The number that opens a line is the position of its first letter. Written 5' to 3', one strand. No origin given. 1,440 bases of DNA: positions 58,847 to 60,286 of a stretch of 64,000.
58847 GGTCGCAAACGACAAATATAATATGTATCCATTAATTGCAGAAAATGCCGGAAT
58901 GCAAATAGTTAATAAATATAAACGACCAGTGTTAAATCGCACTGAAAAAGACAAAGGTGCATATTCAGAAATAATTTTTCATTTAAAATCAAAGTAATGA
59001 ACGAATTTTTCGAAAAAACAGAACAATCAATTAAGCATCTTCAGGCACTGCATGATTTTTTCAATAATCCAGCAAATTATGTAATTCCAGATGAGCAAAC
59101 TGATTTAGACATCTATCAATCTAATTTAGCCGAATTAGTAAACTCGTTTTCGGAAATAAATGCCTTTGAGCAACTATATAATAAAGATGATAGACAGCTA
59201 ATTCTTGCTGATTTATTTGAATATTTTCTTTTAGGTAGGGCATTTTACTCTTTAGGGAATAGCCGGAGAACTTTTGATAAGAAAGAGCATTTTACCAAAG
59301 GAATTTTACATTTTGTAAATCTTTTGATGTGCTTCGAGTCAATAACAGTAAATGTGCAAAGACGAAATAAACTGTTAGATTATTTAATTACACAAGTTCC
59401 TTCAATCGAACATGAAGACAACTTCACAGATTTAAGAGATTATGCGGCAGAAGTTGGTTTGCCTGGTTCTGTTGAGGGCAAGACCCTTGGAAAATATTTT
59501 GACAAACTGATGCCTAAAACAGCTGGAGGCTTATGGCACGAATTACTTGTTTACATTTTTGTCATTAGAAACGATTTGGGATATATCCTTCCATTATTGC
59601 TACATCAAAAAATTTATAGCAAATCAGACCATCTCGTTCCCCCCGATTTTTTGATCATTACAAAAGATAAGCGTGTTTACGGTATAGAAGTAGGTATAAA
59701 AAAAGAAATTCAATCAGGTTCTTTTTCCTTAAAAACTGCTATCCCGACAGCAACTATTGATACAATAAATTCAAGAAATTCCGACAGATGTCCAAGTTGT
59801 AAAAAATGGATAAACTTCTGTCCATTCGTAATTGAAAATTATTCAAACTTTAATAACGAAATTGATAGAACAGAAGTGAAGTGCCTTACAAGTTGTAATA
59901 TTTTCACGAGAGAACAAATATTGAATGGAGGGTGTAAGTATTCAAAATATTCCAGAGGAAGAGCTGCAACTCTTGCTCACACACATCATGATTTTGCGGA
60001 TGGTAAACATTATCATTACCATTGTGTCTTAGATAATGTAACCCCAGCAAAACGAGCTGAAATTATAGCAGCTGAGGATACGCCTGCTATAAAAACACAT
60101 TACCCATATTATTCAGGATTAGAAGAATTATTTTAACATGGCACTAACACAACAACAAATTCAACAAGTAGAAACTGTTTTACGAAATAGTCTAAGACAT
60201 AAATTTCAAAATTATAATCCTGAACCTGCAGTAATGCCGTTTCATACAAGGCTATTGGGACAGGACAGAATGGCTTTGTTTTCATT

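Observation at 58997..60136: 379-aa orphan protein with a possible PD-(D/E)xK core and a Cys/His-rich tail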

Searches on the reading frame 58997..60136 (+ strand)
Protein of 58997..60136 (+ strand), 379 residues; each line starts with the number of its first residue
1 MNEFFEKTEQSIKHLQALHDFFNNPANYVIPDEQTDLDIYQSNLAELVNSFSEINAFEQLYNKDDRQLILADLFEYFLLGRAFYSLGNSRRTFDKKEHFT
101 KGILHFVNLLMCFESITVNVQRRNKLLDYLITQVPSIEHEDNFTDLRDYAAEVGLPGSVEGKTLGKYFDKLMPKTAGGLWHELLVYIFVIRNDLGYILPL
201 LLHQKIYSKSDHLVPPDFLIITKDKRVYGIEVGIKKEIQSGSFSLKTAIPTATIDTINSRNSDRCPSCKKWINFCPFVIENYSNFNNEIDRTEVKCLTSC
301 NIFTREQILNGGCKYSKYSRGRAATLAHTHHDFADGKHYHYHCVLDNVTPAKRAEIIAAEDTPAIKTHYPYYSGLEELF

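Call 3: search_protein_families(library=pfam, proteins=[window:58997-60136:+], max_evalue=1)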
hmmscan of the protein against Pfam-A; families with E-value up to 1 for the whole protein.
window:58997-60136:+ (379 aa): 0 families

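Call 4: search_protein_families(library=ncbifam, proteins=[window:58997-60136:+], max_evalue=1)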
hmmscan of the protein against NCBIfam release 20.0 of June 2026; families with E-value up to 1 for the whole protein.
window:58997-60136:+ (379 aa): 0 families

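Call 5: find_homologous_proteins(query=window:58997-60136:+, max_evalue=0.001)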
Query window:58997-60136:+ (379 aa): 393 proteins with E <= 0.001 among 1659 candidates; the best 120 are listed.
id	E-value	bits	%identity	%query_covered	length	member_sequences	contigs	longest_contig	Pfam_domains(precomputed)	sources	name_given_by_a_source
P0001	6.6e-241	817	93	100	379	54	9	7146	-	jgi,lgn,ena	-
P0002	1.2e-235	800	91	100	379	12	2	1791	-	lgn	-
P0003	6.7e-230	781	88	100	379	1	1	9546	-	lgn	-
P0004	8.8e-227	770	86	100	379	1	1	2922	-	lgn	-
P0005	5.7e-224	761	86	100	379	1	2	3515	-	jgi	jgi:hypothetical protein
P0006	1.1e-218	744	84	100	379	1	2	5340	-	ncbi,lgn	-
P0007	3.2e-218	742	84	100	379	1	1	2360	-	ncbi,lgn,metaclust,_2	metaclust:\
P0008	3.4e-210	716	82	100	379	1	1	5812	-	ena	-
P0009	5.5e-202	689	78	100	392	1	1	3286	-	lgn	-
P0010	9.8e-198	675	75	100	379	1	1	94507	-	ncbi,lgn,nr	ncbi:MAG: hypothetical protein JW723_07065 [Bacteroidales bacterium]|nr:hypothetical protein [Bacter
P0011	1.4e-189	648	73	100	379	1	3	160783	-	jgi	jgi:hypothetical protein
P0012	1.4e-189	648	73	100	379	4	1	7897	-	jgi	-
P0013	2.4e-187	641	73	100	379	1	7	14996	-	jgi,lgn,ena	jgi:hypothetical protein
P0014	1.5e-185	635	72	100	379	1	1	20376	-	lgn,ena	-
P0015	1.3e-184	632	72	100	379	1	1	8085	-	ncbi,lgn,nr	ncbi:MAG: hypothetical protein HYV59_00670 [Planctomycetes bacterium]|nr:hypothetical protein [Planc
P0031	1.9e-164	565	62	100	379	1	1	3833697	-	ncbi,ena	-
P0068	3.2e-139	482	57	100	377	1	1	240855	-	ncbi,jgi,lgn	ncbi:MAG: hypothetical protein ABSF91_03860 [Bacteroidota bacterium]|jgi:hypothetical protein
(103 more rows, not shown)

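Call 6: search_solved_structures(query=window:58997-60133:+, max_evalue=10)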
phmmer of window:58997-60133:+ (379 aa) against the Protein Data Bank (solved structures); distinct sequences matched with E-value up to 10: 1.
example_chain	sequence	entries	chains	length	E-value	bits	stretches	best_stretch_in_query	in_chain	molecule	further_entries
6cz7_B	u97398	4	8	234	2.1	10.5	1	258-282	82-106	4Fe-4S ferredoxin, iron-sulfur binding domain protein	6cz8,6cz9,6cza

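Call 7: search_protein_families(library=padloc, proteins=[window:58997-60136:+], max_evalue=1)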
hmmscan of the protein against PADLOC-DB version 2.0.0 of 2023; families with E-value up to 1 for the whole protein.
window:58997-60136:+ (379 aa): 0 families

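Call 12: find_encoding_contigs(protein=P0010, flank=6000, max_places=2)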
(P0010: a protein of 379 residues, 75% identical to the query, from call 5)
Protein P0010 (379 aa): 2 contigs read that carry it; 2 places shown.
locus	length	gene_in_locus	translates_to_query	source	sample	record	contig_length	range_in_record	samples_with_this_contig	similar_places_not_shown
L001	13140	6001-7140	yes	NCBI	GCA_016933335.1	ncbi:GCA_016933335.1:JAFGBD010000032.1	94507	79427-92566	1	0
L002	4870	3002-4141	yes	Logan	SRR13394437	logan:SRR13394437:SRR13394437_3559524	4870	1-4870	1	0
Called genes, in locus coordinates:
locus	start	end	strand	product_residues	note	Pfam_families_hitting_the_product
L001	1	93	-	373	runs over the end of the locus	PF18144:SMODS, PF21654:DncV-like_NTFase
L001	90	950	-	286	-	PF18167:Sa_NUDIX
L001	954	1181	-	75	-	PF09954:DUF2188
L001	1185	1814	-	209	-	PF01726:LexA_DNA_bind, PF00717:Peptidase_S24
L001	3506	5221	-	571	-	PF13589:HATPase_c_3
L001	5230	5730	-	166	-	-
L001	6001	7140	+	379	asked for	-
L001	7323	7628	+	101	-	PF13560:HTH_31, PF12844:HTH_19, PF13413:HTH_25 (weak), PF01381:HTH_3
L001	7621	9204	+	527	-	PF01555:N6_N4_Mtase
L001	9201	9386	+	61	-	-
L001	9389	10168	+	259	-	PF09520:HinfI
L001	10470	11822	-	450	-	PF13173:AAA_14, PF13635:DUF4143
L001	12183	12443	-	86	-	PF06769:YoeB_toxin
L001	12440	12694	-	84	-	PF02604:PhdYeFM_antitox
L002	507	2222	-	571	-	PF13589:HATPase_c_3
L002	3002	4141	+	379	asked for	-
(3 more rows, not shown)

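Call 13: find_encoding_contigs(protein=P0031, flank=6000, max_places=2)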
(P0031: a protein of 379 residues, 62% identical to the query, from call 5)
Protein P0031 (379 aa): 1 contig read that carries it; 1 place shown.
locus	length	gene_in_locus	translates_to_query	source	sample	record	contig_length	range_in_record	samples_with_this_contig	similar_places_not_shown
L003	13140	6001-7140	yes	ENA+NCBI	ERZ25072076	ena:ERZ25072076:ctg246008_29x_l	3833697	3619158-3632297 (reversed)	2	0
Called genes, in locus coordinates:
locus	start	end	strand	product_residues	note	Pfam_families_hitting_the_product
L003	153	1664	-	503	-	PF02321:OEP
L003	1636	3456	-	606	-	PF00664:ABC_membrane, PF00005:ABC_tran, PF13304:AAA_21 (faint)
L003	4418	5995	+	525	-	PF01555:N6_N4_Mtase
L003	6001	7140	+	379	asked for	-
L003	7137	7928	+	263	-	PF09520:HinfI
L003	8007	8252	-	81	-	-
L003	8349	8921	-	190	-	PF04011:LemA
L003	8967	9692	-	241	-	-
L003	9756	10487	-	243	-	-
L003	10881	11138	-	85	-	-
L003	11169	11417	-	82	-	-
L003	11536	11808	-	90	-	-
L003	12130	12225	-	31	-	-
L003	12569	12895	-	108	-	-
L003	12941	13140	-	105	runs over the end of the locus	PF00266:Aminotran_5 (faint)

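Call 14: find_encoding_contigs(protein=P0068, flank=6000, max_places=2)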
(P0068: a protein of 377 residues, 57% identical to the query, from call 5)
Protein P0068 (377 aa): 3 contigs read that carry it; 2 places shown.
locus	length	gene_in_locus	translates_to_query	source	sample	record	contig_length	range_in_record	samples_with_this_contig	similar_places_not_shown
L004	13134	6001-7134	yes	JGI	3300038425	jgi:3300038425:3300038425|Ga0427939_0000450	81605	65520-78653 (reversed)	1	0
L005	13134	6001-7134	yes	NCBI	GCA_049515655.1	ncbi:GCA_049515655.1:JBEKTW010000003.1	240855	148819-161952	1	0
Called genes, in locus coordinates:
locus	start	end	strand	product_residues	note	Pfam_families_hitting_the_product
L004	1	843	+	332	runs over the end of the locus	PF00348:polyprenyl_synt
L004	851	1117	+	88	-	PF00381:PTS-HPr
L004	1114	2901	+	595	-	PF05524:PEP-utilisers_N, PF00391:PEP-utilizers, PF02896:PEP-utilizers_C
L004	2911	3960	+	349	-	PF01380:SIS, PF10432:bact-PGI_C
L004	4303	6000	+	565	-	PF01555:N6_N4_Mtase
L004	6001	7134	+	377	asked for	-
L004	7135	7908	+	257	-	PF09520:HinfI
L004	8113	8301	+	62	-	-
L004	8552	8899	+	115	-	-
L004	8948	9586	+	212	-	PF00551:Formyl_trans_N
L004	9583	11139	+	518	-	PF02142:MGS, PF01808:AICARFT_IMPCHas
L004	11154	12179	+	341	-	PF00022:Actin (faint), PF06723:MreB_Mbl, PF00012:HSP70, PF14450:FtsA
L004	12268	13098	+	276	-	PF04085:MreC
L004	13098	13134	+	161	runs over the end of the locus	PF04093:MreD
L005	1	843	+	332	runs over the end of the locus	PF00348:polyprenyl_synt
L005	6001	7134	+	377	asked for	-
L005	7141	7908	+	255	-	PF09520:HinfI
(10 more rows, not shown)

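Call 19: predict_structure(alignment_id=A1)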
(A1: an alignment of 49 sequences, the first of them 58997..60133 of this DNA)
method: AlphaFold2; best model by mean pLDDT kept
length: 379 residues; sequences in the alignment: 49
mean_pLDDT: 91.1   pTM: 0.90
mean pLDDT of the five models: 91.1, 90.5, 89.7, 87.2, 80.4
residues with pLDDT >= 90: 278; 70-90: 82; 50-70: 18; < 50: 1
segments of 3 or more residues with pLDDT < 50: none
pLDDT, mean of each block of 10 residues (from residue 1): 97 98 92 90 98 95 92 92 87 91 96 94 97 97 97 90 93 80 91 89 88 90 90 64 83 73 88 96 93 94 97 96 95 96 98 98 95 73
secondary structure, 60 per line:
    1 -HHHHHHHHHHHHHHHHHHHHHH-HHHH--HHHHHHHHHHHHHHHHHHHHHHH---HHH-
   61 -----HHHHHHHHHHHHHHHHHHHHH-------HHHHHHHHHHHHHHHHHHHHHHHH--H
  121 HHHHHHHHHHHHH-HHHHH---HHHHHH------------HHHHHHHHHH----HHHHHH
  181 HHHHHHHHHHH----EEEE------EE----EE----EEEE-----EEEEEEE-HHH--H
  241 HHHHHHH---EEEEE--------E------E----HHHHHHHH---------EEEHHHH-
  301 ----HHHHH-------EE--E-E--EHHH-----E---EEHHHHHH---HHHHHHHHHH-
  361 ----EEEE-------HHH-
elements in order: H2-23 H25-28 H31-53 H66-86 H94-117 H120-133 H135-139 H143-148 H161-170 H175-191 E196-199 E218-221 E227-233 H240-247 E251-255 H276-283 E293-295 H296-299 H305-309 H341-346 H350-359 E365-368

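Call 21: search_protein_representatives(alignment_id=A1)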
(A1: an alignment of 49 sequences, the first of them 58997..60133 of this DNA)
Query: 49 sequences, 381 profile positions. Proteins with E-value up to 0.001 (for the whole library): 134; up to 1e-10: 94; up to 1e-30: 44. The best 134 are listed.
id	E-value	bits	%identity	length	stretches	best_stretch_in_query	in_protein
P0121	4.1e-153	526.7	-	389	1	1-375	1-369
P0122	8.8e-127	440.0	-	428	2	158-379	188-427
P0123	7.3e-119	413.9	-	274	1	1-267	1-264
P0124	1.1e-117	410.1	-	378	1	42-379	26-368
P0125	9.3e-100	351.1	-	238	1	1-238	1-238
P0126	1.5e-93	330.6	-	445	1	1-348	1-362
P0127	6.9e-89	315.3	-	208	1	68-257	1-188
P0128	3.1e-79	283.5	-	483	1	1-379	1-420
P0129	1.7e-77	277.8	-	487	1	1-358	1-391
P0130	4.3e-76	273.2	-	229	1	1-220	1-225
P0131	8.7e-73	262.3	-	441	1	1-379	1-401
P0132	2.4e-72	260.8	-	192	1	203-379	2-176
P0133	3.6e-71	257.0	-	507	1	1-352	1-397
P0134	3.5e-66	240.5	-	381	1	1-378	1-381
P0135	5.7e-66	239.8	-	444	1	1-379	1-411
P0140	2.0e-52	195.2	-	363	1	1-346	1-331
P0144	2.4e-51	191.7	-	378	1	1-347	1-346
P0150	1.7e-43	165.9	-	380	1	1-379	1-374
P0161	2.1e-35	139.3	-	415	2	1-208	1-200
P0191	5.8e-16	75.2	-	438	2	210-355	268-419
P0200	1.1e-13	67.7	-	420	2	171-323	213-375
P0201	1.5e-13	67.3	-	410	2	178-291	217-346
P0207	1.1e-12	64.5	-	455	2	172-300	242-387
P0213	1.6e-11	60.6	-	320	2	211-351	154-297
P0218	1.9e-09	53.8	-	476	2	171-305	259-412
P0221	6.2e-09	52.1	-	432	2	178-283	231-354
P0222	1.1e-08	51.3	-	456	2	178-305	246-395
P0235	1.1e-06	44.7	-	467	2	178-300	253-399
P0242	1.0e-05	41.5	-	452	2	123-319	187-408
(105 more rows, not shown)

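Call 22: search_protein_families(library=pfam, proteins=[P0128, P0133, P0191, P0200, P0201, P0207, P0218, P0222, P0242, P0213], max_evalue=1)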
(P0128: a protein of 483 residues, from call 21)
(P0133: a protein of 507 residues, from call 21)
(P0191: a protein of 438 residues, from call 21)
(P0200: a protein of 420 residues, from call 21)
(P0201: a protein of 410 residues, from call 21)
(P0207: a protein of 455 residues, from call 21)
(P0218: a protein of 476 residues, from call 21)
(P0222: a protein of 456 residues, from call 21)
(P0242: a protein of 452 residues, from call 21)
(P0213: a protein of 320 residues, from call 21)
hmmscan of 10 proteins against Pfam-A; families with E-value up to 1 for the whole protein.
P0128 (483 aa): 1 family
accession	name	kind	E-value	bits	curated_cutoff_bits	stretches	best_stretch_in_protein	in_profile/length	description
PF25792.1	BREX_BrxC_helical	-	0.27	12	27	0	5-56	30-82/123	BREX ATP-binding protein BrxC alpha helical domain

P0133 (507 aa): 2 families
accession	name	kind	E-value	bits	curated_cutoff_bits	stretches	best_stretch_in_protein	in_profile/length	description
PF04433.23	SWIRM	-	0.081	13.6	28.6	0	26-40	22-36/84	SWIRM domain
PF03040.20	CemA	-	0.084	13.2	27.4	1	123-195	24-95/229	CemA family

P0191 (438 aa): 1 family
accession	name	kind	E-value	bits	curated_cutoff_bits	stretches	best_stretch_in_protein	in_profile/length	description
PF00645.25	zf-PARP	-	0.14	13.3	39.3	1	373-434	15-75/87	Poly(ADP-ribose) polymerase and DNA-Ligase Zn-finger region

P0200 (420 aa): 1 family
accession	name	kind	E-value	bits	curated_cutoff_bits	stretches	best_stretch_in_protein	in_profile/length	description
PF01705.24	CX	-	0.014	16.4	25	1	347-384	12-49/59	CX module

P0201 (410 aa): 0 families

P0207 (455 aa): 0 families

P0218 (476 aa): 4 families
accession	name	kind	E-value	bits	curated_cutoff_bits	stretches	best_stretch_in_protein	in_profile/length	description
PF00758.23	EPO_TPO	-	0.057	14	25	1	19-122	45-141/158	Erythropoietin/thrombopoietin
PF11422.13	IBP39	-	0.2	11.8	25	1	11-76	20-85/179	Initiator binding protein 39 kDa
PF09943.14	DUF2175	-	0.25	12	25.1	0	433-452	22-41/98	Uncharacterized protein conserved in archaea (DUF2175)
PF09185.15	DUF1948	-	0.6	10.4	25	0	29-60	50-81/140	Domain of unknown function (DUF1948)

P0222 (456 aa): 2 families
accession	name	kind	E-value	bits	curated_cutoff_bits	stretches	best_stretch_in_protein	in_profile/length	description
PF15188.11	CCDC-167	-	0.082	13.6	27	1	13-56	18-61/84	Coiled-coil domain-containing protein 167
PF09943.14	DUF2175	-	0.92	10.2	25.1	1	392-425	2-33/98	Uncharacterized protein conserved in archaea (DUF2175)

P0242 (452 aa): 3 families
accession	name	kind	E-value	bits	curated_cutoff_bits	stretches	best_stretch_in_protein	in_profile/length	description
PF10544.15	T5orf172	-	0.0077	17.2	20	1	175-234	15-69/101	T5orf172 domain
PF24224.1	DUF7440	-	0.095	13.3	25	1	160-197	70-107/110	Family of unknown function (DUF7440)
PF18016.8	SAM_3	-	0.41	11.1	22.6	0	201-228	6-33/65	SAM domain (Sterile alpha motif)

P0213 (320 aa): 3 families
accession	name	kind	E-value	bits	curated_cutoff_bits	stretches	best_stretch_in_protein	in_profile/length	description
PF04669.19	PBDC1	-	0.17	12.3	28.5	0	11-67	8-62/126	PBDC1 protein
PF09537.16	DUF2383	-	0.28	11.8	30.8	1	12-45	13-46/111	Domain of unknown function (DUF2383)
PF22950.1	DUF7026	-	0.82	9.8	28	0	11-36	23-48/50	Domain of unknown function (DUF7026)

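Call 24: find_related_loci(query=A1, collection=genome_contigs, flank=6000)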
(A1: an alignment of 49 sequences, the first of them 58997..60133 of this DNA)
Query A1 (379 aa) in genome_contigs; peptide patterns used: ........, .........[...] (x = any residue, [..] = any of these).
82 stretches matched a pattern; 32 encode a relative of the query (tblastn E <= 1e-3); 31 distinct loci.
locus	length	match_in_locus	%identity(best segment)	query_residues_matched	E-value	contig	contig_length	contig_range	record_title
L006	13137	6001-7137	92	1-379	0e+0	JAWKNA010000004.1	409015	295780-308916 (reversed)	MAG: Gelidibacter sp. isolate BC1.62 BC1.62.fa-4, whole genome shotgun sequence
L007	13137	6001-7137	75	1-379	0e+0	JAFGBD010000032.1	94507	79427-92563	MAG: Bacteroidales bacterium isolate Zod_Metabat.1005 k87_2970318, whole genome shotgun sequence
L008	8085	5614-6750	72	1-379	0e+0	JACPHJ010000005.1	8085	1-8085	MAG: Planctomycetota bacterium isolate NC_groundwater_411_Ag_B-0.1um_42_12 GD18-4_B1_scaffold_123185, whole genome shotg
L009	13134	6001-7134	66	1-379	8e-177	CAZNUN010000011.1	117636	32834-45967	MAG TPA_asm: uncultured bacterium isolate SRP167436_co1_73 genome assembly, contig: NODE_120_length_117636_cov_24.222493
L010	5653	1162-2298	60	1-379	3e-162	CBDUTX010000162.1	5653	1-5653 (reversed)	MAG TPA_asm: uncultured Desulfuromonadaceae bacterium isolate SRR22302359_concoct_24 genome assembly, contig: ERZ2507360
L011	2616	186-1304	61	1-379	2e-169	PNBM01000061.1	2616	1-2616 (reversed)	MAG: Ignavibacteriae bacterium isolate fen_1257 73.20100900_E2D.50_contig_190073, whole genome shotgun sequence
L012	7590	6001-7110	60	9-378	5e-154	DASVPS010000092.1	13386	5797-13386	MAG TPA_asm: Pyrinomonadaceae bacterium isolate SMAG_U3185 k141_213376, whole genome shotgun sequence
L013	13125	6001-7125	57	1-378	2e-145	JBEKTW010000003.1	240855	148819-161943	MAG: Bacteroidota bacterium isolate SPRUCE 567 SPRUCE_567_3, whole genome shotgun sequence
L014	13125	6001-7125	55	1-378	9e-134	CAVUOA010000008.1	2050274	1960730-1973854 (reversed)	MAG: Ignavibacteriota bacterium isolate MFD02416.bin.2.75 genome assembly, contig: contig_13703, whole genome shotgun se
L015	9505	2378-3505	52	1-379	1e-133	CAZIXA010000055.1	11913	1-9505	MAG TPA_asm: uncultured Clostridia bacterium isolate SRP323688_co1_183 genome assembly, contig: NODE_8221_length_11913_c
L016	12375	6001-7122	53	1-378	2e-129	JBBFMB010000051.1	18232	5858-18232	MAG: Ignavibacterium sp. isolate Uz-U4-40 NODE_51_length_18232_cov_3.402093, whole genome shotgun sequence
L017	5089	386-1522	52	1-379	2e-130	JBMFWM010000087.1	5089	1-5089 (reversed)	MAG: Thermoplasmata archaeon isolate KM4364-18 NODE_6810_length_5089_cov_14.427493, whole genome shotgun sequence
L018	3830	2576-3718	53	1-378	6e-130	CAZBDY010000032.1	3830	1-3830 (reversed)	MAG TPA_asm: Candidatus Woesearchaeota archaeon isolate SRP141376_co1_202 genome assembly, contig: NODE_36933_length_383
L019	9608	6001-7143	52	1-378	1e-126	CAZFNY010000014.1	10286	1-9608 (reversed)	MAG TPA_asm: Candidatus Woesearchaeota archaeon isolate binchicken_co387_150 genome assembly, contig: NODE_8685_length_1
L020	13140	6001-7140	50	1-378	2e-125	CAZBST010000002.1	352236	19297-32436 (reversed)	MAG TPA_asm: uncultured Pirellulales bacterium isolate SRP323688_co1_230 genome assembly, contig: NODE_33_length_352236_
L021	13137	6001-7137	92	1-379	0e+0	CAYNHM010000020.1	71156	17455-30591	MAG TPA_asm: uncultured Rikenellaceae bacterium isolate SRP241326_co4_14 genome assembly, contig: NODE_640_length_71156_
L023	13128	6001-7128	49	1-379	2e-121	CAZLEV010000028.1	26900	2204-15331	MAG TPA_asm: uncultured archaeon isolate binchicken_co379_69 genome assembly, contig: NODE_642_length_26900_cov_16.85837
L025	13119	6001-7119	49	1-379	1e-119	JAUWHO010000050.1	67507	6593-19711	MAG: Candidatus Zixiibacteriota bacterium isolate CSMAG_2270 CSMAG_2270_k141_3367247_length_67507_cov_11.9928, whole gen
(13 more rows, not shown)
